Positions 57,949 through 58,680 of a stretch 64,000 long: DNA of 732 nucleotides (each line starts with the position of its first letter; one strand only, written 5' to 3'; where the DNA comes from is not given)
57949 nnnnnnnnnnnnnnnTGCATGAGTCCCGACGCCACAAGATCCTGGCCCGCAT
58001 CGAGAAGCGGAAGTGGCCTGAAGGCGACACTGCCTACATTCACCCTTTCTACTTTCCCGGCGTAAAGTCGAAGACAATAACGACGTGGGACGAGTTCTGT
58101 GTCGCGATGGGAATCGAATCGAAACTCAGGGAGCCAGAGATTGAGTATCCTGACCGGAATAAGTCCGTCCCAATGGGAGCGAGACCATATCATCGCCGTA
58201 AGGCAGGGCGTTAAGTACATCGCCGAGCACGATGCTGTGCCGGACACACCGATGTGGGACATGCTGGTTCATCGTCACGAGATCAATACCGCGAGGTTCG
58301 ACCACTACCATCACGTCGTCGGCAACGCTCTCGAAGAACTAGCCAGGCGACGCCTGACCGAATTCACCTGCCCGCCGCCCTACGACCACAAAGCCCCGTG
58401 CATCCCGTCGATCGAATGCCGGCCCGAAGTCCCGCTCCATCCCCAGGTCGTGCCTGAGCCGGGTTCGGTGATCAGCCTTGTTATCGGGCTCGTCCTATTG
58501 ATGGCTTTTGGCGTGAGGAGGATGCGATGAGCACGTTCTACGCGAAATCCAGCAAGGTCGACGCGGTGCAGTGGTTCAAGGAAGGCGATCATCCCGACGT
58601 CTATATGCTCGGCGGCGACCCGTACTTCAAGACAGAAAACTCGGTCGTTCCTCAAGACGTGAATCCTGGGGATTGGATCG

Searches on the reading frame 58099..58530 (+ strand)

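Call 69: search_protein_families(library=pfam, proteins=[window:58099-58530:+], max_evalue=0.001)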
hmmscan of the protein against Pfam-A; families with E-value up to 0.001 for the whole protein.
window:58099-58530:+ (143 aa): 0 families

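Call 104: search_protein_families(library=ncbifam, proteins=[window:58099-58530:+], max_evalue=0.1)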
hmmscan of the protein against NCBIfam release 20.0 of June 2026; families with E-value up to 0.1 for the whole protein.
window:58099-58530:+ (143 aa): 2 families
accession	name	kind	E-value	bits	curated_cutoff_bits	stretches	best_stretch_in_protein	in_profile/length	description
TIGR02595.1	PEP_CTERM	domain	0.0011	19.7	16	1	118-141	1-21/24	PEP-CTERM sorting domain-containing protein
NF038129.1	PEP_NF038129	equivalog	0.0037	17.1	65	1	114-141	167-193/194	NF038129 family PEP-CTERM protein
